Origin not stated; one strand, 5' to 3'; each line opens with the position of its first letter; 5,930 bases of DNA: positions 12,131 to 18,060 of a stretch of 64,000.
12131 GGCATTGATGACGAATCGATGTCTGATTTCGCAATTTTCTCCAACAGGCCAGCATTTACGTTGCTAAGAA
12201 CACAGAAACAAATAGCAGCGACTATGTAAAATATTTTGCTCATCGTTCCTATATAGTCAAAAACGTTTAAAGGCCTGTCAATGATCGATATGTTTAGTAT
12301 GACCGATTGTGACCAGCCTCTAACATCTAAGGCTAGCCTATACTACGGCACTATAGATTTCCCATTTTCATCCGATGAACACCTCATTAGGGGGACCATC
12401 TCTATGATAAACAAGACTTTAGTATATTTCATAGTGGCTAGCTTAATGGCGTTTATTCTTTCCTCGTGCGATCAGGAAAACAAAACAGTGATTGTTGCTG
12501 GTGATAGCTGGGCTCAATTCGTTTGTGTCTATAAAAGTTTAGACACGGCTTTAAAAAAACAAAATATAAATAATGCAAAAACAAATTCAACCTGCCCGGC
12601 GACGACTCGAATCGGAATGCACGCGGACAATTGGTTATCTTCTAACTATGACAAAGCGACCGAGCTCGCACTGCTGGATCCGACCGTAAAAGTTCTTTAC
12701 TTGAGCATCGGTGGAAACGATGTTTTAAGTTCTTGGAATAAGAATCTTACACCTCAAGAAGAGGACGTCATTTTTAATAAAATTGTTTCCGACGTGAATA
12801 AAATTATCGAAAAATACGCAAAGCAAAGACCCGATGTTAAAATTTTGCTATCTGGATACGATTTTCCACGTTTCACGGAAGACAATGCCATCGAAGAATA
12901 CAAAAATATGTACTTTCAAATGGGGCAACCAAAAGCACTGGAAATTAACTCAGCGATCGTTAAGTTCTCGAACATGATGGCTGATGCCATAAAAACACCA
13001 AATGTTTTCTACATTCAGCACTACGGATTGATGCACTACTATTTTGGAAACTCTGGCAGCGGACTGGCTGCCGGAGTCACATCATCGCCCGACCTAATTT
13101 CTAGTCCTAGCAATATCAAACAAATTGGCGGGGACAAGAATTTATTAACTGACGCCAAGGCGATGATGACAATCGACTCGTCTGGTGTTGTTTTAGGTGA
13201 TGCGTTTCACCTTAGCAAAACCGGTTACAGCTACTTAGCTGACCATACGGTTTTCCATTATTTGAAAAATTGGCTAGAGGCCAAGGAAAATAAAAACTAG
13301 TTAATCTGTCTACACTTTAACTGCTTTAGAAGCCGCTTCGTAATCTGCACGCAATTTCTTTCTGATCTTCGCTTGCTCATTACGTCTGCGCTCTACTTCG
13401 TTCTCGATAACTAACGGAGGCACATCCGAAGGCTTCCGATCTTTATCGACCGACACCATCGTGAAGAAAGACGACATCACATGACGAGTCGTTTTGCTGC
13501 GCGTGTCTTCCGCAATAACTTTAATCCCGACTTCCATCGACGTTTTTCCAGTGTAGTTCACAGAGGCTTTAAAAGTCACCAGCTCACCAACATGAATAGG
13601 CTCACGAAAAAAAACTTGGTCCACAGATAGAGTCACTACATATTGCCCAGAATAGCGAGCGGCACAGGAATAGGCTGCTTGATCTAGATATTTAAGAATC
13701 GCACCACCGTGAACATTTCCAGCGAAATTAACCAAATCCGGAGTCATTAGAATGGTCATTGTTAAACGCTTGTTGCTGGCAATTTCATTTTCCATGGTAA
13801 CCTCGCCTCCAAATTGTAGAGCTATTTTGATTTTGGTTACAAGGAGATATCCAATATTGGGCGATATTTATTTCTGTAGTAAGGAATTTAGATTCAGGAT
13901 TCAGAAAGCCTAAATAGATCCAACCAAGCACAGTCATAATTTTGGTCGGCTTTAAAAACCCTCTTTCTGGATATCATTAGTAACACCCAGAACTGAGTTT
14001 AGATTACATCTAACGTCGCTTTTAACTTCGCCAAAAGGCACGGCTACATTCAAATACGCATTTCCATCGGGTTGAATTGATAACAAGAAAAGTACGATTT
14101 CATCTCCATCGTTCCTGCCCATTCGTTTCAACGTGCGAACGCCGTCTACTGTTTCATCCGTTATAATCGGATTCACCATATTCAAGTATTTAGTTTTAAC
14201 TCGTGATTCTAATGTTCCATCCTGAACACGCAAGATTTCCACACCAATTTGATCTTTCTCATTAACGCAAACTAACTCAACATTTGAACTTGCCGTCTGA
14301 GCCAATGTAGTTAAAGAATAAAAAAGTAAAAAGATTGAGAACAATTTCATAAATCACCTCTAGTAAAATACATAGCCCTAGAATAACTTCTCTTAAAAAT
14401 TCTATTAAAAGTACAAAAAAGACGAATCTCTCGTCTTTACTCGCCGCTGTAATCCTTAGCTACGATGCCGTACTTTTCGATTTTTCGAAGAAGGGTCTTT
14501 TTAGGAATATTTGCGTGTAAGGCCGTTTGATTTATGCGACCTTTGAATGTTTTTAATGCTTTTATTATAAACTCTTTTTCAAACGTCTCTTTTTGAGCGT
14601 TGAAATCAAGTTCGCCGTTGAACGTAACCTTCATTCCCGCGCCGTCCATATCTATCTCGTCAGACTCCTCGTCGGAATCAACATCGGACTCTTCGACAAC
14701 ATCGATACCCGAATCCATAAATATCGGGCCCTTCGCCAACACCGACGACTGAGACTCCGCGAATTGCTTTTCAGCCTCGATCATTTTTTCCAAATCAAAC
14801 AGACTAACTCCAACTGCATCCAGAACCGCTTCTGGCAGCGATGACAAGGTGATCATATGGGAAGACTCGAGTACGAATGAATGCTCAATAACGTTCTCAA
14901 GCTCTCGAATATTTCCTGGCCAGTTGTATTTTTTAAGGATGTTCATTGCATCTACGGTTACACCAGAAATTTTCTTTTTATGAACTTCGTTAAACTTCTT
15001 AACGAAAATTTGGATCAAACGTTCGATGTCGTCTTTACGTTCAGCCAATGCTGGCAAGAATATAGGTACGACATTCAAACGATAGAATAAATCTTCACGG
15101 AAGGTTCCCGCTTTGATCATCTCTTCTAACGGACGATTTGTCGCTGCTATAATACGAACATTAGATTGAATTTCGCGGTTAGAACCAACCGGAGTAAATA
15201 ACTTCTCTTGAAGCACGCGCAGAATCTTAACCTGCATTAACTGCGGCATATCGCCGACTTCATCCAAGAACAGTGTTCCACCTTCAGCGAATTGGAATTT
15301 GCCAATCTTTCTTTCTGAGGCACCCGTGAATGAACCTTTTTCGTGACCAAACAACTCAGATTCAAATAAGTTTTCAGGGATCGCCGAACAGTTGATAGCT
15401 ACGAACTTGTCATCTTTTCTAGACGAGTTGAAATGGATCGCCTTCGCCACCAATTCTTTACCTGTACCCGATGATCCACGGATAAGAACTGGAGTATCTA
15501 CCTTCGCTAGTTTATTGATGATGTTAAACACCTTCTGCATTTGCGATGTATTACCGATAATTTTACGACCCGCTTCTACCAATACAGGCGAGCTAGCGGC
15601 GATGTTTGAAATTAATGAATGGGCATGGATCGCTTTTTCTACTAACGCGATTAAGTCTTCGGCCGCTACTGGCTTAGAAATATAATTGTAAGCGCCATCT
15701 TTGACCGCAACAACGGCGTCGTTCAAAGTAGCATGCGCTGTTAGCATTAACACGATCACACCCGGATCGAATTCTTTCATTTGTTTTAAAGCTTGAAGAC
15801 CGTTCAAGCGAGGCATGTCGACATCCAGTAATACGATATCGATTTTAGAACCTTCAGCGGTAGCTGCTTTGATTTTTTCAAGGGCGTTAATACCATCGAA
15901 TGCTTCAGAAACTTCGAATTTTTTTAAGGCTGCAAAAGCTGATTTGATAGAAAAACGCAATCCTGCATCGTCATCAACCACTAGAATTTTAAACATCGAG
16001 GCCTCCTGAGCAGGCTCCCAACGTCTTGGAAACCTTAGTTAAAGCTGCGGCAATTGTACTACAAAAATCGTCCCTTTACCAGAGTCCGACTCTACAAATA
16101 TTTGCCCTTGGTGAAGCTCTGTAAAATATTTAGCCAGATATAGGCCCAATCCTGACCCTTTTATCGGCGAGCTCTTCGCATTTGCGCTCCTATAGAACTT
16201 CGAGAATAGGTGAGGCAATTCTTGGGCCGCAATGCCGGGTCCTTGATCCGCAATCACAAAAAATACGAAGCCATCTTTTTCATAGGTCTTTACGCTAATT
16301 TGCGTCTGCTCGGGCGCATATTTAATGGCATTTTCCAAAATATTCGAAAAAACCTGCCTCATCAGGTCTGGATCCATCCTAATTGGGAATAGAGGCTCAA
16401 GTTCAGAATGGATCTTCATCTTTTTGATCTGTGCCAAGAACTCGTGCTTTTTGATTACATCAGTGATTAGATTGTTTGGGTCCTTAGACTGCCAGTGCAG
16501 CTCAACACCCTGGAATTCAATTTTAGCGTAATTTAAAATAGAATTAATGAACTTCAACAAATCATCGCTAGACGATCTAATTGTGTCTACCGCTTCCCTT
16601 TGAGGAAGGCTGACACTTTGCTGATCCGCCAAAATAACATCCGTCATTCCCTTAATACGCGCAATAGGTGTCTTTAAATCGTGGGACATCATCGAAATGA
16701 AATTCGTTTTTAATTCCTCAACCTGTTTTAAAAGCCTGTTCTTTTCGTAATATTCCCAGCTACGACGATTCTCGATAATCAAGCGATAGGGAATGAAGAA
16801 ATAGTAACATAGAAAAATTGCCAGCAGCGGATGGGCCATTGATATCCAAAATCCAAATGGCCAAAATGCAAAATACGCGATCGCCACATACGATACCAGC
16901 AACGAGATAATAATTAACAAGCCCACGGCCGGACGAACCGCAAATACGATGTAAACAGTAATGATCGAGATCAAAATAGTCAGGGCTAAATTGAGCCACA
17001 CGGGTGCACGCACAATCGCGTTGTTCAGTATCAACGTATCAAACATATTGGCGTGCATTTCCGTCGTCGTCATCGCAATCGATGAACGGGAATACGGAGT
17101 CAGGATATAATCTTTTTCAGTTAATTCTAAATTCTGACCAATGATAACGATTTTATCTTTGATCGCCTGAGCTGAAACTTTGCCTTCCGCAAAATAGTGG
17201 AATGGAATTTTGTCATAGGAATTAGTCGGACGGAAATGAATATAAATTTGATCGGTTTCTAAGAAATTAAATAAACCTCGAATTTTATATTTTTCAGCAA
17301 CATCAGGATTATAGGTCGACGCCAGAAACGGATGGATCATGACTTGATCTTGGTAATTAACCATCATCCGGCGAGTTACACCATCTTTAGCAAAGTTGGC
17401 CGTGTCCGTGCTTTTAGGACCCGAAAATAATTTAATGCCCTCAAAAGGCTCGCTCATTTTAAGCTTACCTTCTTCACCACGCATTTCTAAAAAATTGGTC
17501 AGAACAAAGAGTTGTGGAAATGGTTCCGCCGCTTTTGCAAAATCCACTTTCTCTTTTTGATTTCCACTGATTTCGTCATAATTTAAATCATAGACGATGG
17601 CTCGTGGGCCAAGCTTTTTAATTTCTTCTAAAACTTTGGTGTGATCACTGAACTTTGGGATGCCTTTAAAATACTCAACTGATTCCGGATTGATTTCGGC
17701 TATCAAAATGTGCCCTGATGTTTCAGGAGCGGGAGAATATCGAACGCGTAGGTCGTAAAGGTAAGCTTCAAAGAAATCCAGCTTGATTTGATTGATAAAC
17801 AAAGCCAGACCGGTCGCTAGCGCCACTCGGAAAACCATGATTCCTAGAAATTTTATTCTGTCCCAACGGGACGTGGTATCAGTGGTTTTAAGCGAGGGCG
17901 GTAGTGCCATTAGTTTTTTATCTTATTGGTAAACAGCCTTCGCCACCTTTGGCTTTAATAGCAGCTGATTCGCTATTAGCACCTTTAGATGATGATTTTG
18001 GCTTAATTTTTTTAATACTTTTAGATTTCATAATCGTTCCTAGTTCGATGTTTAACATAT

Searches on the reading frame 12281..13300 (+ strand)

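Call 13: search_protein_families(library=pfam, proteins=[window:12281-13300:+], max_evalue=0.001)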
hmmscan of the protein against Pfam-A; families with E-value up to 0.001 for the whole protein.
window:12281-13300:+ (339 aa): 2 families
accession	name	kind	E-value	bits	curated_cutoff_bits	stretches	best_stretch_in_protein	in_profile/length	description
PF13472.12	Lipase_GDSL_2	-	2.2e-05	25.5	32.9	1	92-259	32-161/178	GDSL-like Lipase/Acylhydrolase family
PF00657.28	Lipase_GDSL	-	0.00014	22.5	23.6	1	134-322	75-207/208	GDSL-like Lipase/Acylhydrolase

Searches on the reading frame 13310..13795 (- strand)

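Call 13: search_protein_families(library=pfam, proteins=[window:13310-13795:-], max_evalue=0.001)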
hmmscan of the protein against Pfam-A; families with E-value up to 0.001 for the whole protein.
window:13310-13795:- (161 aa): 1 family
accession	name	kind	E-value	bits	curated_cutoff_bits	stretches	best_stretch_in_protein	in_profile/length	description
PF03061.28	4HBT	-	5.5e-21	75.1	20.6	1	26-99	2-76/79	Thioesterase superfamily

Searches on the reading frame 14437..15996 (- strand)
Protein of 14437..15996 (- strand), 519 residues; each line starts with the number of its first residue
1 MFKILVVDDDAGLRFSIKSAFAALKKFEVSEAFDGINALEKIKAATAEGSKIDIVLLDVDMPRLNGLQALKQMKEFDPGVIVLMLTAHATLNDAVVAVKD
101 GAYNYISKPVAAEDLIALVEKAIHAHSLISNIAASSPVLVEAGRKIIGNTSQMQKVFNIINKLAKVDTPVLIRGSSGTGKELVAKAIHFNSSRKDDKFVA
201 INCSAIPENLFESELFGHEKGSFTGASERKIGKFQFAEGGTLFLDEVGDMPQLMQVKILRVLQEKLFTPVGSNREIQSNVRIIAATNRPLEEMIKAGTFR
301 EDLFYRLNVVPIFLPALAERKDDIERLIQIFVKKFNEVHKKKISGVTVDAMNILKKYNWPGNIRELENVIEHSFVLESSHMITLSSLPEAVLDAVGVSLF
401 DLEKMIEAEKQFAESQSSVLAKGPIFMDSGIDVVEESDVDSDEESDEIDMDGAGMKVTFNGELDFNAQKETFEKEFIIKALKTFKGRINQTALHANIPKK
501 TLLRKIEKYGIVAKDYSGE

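Call 3: search_protein_families(library=ncbifam, proteins=[window:14437-15996:-], max_evalue=0.01)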
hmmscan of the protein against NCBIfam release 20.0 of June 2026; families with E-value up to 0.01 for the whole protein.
window:14437-15996:- (519 aa): 116 families (the best 25 are shown)
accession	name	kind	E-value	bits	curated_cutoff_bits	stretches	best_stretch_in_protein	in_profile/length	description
NF008469.0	PRK11361.1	equivalog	7.6e-126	420.5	714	1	3-414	6-412/461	acetoacetate metabolism transcriptional regulator AtoC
TIGR01818.1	ntrC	equivalog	1.7e-122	409.5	558.6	1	4-506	1-460/463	nitrogen regulation protein NR(I)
TIGR02915.1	PEP_resp_reg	equivalog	3.1e-113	378.9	502.6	1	4-387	1-382/445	PEP-CTERM-box response regulator transcription factor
NF041552.1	TF_PrdR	equivalog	2.9e-110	369.3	795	2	144-397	267-520/577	sigma-54 dependent transcriptional regulator PrdR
NF007689.0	PRK10365.1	equivalog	6.9e-110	367.8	760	1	3-393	7-388/441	sigma-54-dependent response regulator transcription factor ZraR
NF011695.0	PRK15115.1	equivalog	4.9e-104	348.6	763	1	3-412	8-399/445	two-component system response regulator GlrR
NF051870.1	NAssimRespRegNtrX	equivalog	2.6e-103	346.4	600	1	2-394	2-388/452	nitrogen assimilation response regulator NtrX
TIGR01817.1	nifA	equivalog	1.1e-101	341.2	528.85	1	143-387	195-438/534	nif-specific transcriptional activator NifA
NF008176.1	PRK10923.1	equivalog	1.7e-100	336.9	620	1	4-395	6-389/469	nitrogen regulation protein NR(I)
NF041946.1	LuxO_transreg_Vib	equivalog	4.9e-98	328.9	800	1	18-506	13-457/463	quorum-sensing sigma-54 dependent transcriptional regulator LuxO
NF038308.1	RNA_repair_RtcR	equivalog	1.3e-92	311.3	650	1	142-391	178-436/530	RNA repair transcriptional activator RtcR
NF003451.0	PRK05022.1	equivalog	4.4e-90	302.8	476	1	140-510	186-509/512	nitric oxide reductase transcriptional regulator NorR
NF050807.1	TransRegFlbDCaul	equivalog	7.1e-89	298.7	750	1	40-387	34-361/454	sigma-54-dependent transcriptional regulator FlbD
NF049963.1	RespRegFlgRCampy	domain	1e-88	298.1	750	1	4-384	3-374/429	fla regulon two-component system response regulator FlgR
NF011958.0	PRK15429.1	equivalog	5.9e-84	283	830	1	145-398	380-632/692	formate hydrogenlyase transcriptional activator FlhA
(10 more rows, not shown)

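Call 4: search_protein_families(library=pfam, proteins=[window:14437-15996:-], max_evalue=0.01)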
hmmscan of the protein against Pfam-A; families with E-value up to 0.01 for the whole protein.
window:14437-15996:- (519 aa): 8 families
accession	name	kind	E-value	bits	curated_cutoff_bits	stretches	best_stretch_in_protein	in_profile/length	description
PF00158.32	Sigma54_activat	-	2.5e-72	242.5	20.2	1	146-312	1-167/168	Sigma-54 interaction domain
PF00072.30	Response_reg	-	1.7e-25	89.7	30.2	1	4-119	1-110/111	Response regulator receiver domain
PF25601.1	AAA_lid_14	-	8e-25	86.9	27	1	319-392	2-75/87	AAA+ ATPase lid domain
PF14532.12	Sigma54_activ_2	-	4.9e-23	82.3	25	1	147-317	1-138/138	Sigma-54 interaction domain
PF00004.35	AAA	-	1.8e-06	28.9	21.2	1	170-289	1-111/131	ATPase family associated with various cellular activities (AAA)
PF02954.25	HTH_8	-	3.9e-06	26.9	22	1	470-509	3-42/42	Bacterial regulatory protein, Fis family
PF07728.20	AAA_5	-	8.5e-06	26.3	22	1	169-289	1-124/139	AAA domain (dynein-related subfamily)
PF12775.13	AAA_7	-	0.0015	18.6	25.8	1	145-205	11-71/181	P-loop containing dynein motor region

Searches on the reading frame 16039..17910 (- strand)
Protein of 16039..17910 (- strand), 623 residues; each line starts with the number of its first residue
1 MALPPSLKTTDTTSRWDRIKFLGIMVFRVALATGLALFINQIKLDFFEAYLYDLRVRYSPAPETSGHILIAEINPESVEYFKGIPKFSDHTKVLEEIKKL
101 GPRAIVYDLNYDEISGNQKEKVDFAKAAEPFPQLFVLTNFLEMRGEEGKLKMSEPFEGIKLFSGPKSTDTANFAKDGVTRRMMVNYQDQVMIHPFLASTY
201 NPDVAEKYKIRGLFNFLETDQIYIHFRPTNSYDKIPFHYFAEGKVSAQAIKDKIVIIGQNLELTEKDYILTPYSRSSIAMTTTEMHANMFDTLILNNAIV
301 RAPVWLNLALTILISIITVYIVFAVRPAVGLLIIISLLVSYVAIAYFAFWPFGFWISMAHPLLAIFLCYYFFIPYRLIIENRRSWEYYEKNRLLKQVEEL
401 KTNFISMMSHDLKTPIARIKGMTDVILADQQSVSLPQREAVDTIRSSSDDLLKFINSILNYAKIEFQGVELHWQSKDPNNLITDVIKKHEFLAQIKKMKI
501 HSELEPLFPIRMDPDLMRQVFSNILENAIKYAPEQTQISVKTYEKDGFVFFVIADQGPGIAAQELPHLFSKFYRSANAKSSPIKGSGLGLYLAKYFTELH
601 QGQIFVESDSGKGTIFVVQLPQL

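Call 3: search_protein_families(library=ncbifam, proteins=[window:16039-17910:-], max_evalue=0.01)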
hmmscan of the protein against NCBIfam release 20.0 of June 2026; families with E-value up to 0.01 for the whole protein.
window:16039-17910:- (623 aa): 79 families (the best 25 are shown)
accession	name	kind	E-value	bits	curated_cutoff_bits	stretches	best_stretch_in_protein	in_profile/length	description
NF046044.1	PnpS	equivalog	1.7e-52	178.8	400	1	394-621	163-390/390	two-component system histidine kinase PnpS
TIGR02966.1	phoR_proteo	equivalog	1.4e-48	165.7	334.2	1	394-619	107-332/333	phosphate regulon sensor histidine kinase PhoR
NF033092.0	HK_WalK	equivalog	3.1e-44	151.6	725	1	396-621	367-593/594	cell wall metabolism sensor histidine kinase WalK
NF047874.1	MASE3_PAS_HK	subfamily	3.9e-40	138.3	560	1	395-621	392-624/655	MASE3 domain-containing sensor histidine kinase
NF038297.2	hybrid_HK_HrmK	equivalog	2.1e-37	129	725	1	384-621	218-456/607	hybrid histidine kinase/response regulator HrmK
NF047465.1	hybrid_HK_LvrA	exception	5.5e-37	127.2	1200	1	386-621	187-421/819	hybrid histidine kinase/response regulator LvrA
TIGR02956.1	TMAO_torS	equivalog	2.6e-36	125.1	676.5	1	397-621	460-681/967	TMAO reductase system sensor histidine kinase/response regulator TorS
NF041735.1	hist_kin_RppB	equivalog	2e-35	122.5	400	1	403-621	218-438/438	two-component system sensor histidine kinase RppB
NF007793.0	PRK10490.1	equivalog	2.5e-35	121.8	1123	1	388-622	651-882/895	two-component system sensor histidine kinase KdpD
NF045595.1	HK_scytonemin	equivalog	9.2e-35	120.1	865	1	395-622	409-635/637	scytonemin biosynthesis sensor histidine kinase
TIGR01386.1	cztS_silS_copS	subfamily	1.6e-34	119.7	292.55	1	402-621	242-457/457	heavy metal sensor histidine kinase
NF008302.0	PRK11091.1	equivalog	2.3e-34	118.7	838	1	393-620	275-503/779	aerobic respiration two-component sensor histidine kinase ArcB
NF033091.0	HK_VanS_ACDEFG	equivalog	4.3e-34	118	400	1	389-621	62-293/293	vancomycin resistance histidine kinase VanS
NF008312.0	PRK11100.1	equivalog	1.7e-33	116.2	356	1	402-621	257-473/477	two-component system sensor histidine kinase CreC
NF011874.0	PRK15347.1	equivalog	1.2e-32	112.9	852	1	389-621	386-613/921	two component system sensor kinase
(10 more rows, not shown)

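Call 4: search_protein_families(library=pfam, proteins=[window:16039-17910:-], max_evalue=0.01)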
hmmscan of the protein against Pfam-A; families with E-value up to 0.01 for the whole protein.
window:16039-17910:- (623 aa): 4 families
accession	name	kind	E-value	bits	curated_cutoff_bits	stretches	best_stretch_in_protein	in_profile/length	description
PF02518.31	HATPase_c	-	1.3e-26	93.6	26.4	1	513-622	2-109/111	Histidine kinase-, DNA gyrase B-, and HSP90-like ATPase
PF05226.16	CHASE2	-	3.2e-26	92.9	26.3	1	35-316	4-248/257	CHASE2 domain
PF00512.31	HisKA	-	5.3e-15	55.7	26.9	1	401-465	2-64/66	His Kinase A (phospho-acceptor) domain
PF13581.12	HATPase_c_2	-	0.0041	17.6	27.4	1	525-598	40-110/127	Histidine kinase-like ATPase domain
